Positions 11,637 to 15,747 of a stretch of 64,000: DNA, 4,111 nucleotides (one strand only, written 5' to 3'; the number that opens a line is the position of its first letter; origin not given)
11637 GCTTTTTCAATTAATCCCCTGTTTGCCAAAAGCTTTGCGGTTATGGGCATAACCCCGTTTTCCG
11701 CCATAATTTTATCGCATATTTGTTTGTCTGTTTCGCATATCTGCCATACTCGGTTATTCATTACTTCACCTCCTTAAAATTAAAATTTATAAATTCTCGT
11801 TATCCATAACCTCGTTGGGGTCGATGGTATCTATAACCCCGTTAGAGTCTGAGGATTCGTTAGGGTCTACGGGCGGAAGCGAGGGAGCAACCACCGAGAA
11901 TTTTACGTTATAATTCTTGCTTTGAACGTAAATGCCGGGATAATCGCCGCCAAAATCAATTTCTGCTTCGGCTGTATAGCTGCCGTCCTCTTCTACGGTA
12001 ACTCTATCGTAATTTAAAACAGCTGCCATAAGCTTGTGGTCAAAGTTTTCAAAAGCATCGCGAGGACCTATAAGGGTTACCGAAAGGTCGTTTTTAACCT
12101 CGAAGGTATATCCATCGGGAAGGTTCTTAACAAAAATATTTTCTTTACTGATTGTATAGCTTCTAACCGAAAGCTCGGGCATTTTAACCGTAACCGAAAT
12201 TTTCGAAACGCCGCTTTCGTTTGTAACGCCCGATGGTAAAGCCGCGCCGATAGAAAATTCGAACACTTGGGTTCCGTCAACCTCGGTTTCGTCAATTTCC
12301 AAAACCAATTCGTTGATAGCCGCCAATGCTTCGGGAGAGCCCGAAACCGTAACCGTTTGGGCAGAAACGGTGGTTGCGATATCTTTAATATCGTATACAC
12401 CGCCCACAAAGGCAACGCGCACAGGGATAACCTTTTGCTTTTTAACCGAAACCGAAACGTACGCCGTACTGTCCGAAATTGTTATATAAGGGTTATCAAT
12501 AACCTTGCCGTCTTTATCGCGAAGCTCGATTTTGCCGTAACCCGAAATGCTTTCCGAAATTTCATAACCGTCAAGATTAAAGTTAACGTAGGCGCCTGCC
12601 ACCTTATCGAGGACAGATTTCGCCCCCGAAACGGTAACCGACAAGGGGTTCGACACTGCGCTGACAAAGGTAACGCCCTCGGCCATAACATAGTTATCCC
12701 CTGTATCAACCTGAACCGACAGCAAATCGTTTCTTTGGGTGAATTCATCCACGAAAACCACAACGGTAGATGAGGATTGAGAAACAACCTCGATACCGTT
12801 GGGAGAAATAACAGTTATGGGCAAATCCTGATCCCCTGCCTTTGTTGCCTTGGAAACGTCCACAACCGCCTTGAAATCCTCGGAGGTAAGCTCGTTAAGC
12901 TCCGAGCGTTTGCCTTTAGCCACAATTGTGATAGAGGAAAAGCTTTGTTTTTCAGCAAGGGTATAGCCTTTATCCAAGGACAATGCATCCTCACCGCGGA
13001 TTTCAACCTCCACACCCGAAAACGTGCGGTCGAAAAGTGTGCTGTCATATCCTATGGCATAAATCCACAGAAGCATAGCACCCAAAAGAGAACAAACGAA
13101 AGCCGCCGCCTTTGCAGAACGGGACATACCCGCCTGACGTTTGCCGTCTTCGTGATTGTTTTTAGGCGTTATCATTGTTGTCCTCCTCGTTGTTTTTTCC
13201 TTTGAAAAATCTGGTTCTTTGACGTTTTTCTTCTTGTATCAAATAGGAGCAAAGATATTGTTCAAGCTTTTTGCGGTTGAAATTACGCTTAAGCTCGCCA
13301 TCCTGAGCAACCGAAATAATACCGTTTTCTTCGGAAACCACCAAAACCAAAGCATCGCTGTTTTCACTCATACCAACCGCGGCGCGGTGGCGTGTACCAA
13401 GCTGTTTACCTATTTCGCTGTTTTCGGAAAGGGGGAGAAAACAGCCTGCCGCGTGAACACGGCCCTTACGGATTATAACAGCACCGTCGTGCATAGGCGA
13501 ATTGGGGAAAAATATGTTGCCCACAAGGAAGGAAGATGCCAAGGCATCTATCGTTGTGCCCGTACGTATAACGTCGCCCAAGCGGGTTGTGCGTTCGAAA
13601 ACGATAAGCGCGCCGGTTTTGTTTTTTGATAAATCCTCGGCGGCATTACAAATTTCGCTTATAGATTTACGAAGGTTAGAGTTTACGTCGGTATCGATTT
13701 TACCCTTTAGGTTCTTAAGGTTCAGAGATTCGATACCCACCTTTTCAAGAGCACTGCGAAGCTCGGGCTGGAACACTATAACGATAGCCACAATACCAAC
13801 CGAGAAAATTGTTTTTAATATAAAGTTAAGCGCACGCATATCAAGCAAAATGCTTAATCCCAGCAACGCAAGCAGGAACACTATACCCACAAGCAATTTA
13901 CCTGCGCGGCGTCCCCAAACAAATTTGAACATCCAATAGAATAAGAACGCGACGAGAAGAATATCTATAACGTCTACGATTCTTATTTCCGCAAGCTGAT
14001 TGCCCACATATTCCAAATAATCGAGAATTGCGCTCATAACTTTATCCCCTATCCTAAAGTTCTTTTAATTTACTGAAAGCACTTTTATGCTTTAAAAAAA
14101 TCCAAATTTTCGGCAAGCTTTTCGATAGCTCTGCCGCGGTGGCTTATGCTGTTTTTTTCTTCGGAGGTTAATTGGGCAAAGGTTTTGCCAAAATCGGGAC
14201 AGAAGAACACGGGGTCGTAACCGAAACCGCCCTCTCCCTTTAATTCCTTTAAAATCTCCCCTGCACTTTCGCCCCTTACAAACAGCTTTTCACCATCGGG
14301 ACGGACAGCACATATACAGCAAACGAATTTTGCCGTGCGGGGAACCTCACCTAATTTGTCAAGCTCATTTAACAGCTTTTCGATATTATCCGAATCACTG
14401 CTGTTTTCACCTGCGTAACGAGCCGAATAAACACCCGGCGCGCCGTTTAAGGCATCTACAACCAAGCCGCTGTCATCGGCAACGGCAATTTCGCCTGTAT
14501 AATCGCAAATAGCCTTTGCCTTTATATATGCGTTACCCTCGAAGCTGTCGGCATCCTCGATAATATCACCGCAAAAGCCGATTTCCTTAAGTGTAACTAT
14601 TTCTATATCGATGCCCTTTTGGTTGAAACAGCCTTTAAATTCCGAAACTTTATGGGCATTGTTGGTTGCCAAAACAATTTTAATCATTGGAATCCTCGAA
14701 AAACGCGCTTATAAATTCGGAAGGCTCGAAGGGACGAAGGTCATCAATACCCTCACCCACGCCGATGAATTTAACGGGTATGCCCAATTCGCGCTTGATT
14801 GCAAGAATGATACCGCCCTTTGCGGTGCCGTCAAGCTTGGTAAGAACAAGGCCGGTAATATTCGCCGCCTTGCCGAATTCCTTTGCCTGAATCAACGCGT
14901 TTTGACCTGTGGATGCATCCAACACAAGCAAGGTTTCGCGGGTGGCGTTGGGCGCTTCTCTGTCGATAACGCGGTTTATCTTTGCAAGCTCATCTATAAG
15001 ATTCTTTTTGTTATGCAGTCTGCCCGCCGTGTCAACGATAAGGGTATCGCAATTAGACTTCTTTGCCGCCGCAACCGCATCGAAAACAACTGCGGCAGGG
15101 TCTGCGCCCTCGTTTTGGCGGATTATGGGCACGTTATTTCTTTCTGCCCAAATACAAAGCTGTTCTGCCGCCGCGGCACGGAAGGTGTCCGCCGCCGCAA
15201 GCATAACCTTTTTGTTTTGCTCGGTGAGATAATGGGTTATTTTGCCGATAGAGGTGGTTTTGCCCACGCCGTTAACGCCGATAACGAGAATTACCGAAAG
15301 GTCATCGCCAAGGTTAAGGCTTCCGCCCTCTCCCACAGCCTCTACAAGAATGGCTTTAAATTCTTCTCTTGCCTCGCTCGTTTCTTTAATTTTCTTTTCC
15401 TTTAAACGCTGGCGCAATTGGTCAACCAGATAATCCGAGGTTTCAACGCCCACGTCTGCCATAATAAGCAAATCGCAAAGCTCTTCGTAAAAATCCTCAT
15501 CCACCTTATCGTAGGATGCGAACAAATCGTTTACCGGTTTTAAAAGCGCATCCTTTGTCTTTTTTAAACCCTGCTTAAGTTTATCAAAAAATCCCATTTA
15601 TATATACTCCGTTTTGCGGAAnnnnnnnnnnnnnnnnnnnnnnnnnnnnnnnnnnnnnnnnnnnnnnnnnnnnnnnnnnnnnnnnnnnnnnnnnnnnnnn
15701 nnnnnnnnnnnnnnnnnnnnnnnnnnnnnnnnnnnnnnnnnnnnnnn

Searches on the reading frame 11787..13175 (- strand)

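Call 39: search_protein_families(library=pfam, proteins=[window:11787-13175:-], max_evalue=0.00001)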
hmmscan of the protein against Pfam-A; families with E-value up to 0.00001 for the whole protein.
window:11787-13175:- (462 aa): 1 family
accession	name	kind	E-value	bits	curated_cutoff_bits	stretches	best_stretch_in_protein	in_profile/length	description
PF07949.17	YbbR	-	8.5e-16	58.5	22.3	1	162-232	10-78/81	YbbR-like protein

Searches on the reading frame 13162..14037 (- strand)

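Call 39: search_protein_families(library=pfam, proteins=[window:13162-14037:-], max_evalue=0.00001)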
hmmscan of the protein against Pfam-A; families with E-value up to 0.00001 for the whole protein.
window:13162-14037:- (291 aa): 2 families
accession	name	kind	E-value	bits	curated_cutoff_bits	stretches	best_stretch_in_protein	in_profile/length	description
PF02457.21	DAC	-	3.9e-45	152.7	27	1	131-248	2-118/119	DisA bacterial checkpoint controller nucleotide-binding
PF19293.4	CdaA_N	-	8.9e-13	48.7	23.8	1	16-92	3-80/81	CdaA N-terminal transmembrane domain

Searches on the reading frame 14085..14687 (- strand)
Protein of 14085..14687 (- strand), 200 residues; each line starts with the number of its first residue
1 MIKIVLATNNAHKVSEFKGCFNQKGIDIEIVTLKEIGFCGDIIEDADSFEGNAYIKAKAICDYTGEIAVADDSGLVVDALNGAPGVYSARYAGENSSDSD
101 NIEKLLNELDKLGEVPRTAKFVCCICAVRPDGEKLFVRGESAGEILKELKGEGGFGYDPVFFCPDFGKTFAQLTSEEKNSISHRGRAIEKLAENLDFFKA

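Call 60: search_protein_families(library=pfam, proteins=[window:14085-14687:-], max_evalue=0.00001)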
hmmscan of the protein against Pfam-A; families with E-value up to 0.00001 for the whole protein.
window:14085-14687:- (200 aa): 1 family
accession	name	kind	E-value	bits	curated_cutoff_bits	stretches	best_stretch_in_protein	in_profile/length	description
PF01725.21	Ham1p_like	-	6.6e-67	225.5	22.5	1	4-193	1-185/186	Ham1 family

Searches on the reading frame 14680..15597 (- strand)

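Call 39: search_protein_families(library=pfam, proteins=[window:14680-15597:-], max_evalue=0.00001)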
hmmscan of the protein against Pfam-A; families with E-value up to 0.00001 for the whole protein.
window:14680-15597:- (305 aa): 2 families
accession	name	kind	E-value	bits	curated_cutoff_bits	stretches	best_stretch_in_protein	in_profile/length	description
PF00448.28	SRP54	-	6.1e-79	264.7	22.7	1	101-300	2-195/196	SRP54-type protein, GTPase domain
PF02881.24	SRP54_N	-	1.4e-14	54.5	22.4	1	22-81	5-72/75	SRP54-type protein, helical bundle domain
